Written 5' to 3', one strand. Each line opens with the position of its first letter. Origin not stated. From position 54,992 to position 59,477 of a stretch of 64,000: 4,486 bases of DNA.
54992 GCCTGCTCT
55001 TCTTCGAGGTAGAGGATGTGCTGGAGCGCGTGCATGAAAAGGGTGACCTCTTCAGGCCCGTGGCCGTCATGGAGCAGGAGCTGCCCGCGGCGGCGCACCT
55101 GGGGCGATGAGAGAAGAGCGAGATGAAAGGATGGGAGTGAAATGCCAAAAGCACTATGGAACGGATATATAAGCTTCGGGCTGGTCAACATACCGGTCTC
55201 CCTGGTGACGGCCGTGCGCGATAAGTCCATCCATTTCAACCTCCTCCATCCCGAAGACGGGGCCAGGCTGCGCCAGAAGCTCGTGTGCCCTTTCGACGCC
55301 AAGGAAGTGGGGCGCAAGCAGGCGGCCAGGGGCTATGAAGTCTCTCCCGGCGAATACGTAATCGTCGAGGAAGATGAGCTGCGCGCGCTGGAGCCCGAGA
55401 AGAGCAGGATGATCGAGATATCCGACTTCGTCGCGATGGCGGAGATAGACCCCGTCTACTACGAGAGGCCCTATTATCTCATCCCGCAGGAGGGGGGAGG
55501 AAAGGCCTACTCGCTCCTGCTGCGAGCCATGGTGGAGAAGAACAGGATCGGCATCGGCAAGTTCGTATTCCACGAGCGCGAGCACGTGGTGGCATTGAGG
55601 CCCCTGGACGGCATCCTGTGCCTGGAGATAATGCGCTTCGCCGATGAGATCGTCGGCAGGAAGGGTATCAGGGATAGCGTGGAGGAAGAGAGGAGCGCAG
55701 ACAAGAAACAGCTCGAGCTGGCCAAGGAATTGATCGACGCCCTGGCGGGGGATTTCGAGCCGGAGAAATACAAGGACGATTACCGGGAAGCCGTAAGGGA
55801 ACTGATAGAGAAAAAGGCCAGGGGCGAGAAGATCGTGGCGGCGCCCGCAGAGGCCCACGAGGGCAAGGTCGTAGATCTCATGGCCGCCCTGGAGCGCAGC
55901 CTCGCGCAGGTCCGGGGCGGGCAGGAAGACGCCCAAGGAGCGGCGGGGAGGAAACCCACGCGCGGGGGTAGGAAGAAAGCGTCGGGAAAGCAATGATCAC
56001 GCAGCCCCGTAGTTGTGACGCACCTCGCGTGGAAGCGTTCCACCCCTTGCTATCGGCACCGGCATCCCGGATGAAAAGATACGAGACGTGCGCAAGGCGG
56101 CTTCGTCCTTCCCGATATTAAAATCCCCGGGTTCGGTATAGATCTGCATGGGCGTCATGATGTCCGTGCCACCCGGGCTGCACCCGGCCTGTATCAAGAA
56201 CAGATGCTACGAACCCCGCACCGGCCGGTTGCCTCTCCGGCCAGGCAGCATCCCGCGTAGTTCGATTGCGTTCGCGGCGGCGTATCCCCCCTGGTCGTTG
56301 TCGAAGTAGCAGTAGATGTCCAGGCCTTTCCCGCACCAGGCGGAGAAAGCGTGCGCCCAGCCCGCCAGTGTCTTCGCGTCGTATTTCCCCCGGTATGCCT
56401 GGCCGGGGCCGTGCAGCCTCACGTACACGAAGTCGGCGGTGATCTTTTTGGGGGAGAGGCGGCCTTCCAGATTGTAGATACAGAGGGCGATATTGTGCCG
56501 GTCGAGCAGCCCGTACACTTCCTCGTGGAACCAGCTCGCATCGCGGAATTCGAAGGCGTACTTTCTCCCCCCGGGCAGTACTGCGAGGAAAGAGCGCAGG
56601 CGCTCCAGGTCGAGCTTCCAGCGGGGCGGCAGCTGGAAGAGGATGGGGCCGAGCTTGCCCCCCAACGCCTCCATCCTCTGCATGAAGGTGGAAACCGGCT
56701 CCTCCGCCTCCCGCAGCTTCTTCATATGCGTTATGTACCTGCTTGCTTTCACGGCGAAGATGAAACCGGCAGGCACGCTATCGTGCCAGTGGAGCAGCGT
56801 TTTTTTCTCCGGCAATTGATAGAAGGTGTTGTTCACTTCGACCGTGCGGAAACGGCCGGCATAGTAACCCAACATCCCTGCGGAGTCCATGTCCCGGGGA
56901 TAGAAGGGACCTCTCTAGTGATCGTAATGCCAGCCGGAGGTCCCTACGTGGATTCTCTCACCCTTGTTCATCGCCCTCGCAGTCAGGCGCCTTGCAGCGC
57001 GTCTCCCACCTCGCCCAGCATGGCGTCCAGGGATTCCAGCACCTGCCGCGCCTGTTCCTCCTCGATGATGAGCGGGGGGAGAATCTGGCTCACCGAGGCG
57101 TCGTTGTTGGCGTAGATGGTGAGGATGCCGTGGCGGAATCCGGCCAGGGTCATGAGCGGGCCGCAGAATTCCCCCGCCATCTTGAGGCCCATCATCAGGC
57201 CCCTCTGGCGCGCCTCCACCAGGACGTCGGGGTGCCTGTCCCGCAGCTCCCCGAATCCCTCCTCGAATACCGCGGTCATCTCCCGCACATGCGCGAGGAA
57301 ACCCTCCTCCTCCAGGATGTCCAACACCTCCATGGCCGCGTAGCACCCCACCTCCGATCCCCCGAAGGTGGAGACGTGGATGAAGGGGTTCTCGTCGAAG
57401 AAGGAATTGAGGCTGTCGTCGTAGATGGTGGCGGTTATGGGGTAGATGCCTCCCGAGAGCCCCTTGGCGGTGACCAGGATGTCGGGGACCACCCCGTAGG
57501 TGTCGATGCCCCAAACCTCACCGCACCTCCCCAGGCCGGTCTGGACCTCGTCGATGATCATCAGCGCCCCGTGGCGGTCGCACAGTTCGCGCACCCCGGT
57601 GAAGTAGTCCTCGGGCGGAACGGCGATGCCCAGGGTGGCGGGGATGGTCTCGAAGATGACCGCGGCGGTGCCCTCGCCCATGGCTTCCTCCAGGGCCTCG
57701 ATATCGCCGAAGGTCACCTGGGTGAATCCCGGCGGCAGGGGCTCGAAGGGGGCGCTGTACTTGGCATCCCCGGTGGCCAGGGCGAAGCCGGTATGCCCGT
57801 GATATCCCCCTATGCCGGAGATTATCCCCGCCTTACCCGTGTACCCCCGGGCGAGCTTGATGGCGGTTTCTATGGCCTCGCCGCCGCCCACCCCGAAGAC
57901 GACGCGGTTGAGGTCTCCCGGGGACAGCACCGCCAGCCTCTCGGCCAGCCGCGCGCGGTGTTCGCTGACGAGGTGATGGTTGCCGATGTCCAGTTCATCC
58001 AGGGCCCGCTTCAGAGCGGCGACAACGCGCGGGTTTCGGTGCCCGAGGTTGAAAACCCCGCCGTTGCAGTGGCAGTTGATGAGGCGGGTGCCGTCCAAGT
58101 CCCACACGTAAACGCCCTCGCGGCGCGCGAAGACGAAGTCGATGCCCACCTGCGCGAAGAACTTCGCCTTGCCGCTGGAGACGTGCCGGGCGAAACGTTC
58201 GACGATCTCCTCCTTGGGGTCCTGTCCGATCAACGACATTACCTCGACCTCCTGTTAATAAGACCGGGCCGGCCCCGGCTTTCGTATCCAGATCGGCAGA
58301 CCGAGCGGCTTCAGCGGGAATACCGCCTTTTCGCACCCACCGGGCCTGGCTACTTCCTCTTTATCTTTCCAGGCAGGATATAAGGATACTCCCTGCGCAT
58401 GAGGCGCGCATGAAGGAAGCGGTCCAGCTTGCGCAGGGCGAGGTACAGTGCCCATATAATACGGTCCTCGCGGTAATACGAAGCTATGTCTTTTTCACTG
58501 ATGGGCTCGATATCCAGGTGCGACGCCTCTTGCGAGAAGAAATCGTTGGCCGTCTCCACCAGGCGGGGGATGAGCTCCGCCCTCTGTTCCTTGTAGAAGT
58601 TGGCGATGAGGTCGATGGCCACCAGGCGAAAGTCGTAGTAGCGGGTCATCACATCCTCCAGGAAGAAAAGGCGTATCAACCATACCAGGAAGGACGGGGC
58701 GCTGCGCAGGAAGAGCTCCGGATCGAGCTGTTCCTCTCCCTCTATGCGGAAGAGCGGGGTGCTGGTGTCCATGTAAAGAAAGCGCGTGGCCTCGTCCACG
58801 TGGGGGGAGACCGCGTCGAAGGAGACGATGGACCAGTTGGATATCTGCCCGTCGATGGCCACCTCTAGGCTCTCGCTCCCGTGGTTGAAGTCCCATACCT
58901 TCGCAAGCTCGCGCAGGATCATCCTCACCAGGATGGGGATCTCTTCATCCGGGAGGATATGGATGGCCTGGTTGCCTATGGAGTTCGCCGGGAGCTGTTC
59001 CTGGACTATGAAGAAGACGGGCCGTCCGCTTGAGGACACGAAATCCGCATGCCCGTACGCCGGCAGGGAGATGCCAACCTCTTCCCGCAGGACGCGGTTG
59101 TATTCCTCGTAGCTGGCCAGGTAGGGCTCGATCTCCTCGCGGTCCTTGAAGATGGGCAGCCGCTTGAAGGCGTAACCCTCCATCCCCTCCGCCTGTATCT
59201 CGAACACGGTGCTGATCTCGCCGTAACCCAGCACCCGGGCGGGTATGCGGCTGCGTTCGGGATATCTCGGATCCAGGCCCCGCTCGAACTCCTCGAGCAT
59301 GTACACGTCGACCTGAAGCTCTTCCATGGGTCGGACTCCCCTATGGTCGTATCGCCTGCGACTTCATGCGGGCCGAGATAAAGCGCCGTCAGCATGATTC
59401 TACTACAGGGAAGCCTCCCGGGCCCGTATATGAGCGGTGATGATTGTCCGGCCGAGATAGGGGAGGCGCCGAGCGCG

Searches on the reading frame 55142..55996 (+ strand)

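Call 77: search_protein_families(library=pfam, proteins=[window:55142-55996:+], max_evalue=0.0001)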
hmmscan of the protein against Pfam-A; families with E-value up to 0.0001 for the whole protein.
window:55142-55996:+ (284 aa): 1 family
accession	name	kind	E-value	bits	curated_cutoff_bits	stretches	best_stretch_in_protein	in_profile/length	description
PF02735.22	Ku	-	4.7e-47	160.8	25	1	11-192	1-189/190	Ku70/Ku80 beta-barrel domain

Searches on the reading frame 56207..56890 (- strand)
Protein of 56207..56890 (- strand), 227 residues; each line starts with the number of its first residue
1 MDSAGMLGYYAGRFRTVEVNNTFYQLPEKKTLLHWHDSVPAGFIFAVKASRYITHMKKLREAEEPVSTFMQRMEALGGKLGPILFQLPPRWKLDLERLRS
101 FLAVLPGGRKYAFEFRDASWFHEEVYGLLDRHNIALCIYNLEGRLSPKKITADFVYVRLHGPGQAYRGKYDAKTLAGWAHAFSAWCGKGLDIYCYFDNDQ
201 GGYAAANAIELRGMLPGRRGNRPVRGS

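Call 77: search_protein_families(library=pfam, proteins=[window:56207-56890:-], max_evalue=0.0001)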
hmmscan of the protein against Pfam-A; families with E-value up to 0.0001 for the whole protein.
window:56207-56890:- (227 aa): 1 family
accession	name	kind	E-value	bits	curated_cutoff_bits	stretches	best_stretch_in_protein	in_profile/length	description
PF01904.24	DUF72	-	2.9e-71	240.4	25.3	1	4-213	8-216/217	Protein of unknown function DUF72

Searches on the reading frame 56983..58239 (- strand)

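Call 77: search_protein_families(library=pfam, proteins=[window:56983-58239:-], max_evalue=0.0001)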
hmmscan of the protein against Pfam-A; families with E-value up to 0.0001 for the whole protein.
window:56983-58239:- (418 aa): 2 families
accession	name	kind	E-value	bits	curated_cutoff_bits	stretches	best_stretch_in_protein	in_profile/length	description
PF00202.27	Aminotran_3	-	1.7e-84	284.3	30.5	1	35-407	11-402/403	Aminotransferase class-III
PF00155.27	Aminotran_1_2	-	2.1e-06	27.6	19.7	1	85-232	38-187/361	Aminotransferase class I and II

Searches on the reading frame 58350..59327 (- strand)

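Call 77: search_protein_families(library=pfam, proteins=[window:58350-59327:-], max_evalue=0.0001)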
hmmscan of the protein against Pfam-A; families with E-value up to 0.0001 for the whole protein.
window:58350-59327:- (325 aa): 1 family
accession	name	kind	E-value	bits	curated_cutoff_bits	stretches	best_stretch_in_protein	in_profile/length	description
PF19709.4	DUF6206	-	3.8e-20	72.7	30.4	1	32-303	19-271/271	Family of unknown function (DUF6206)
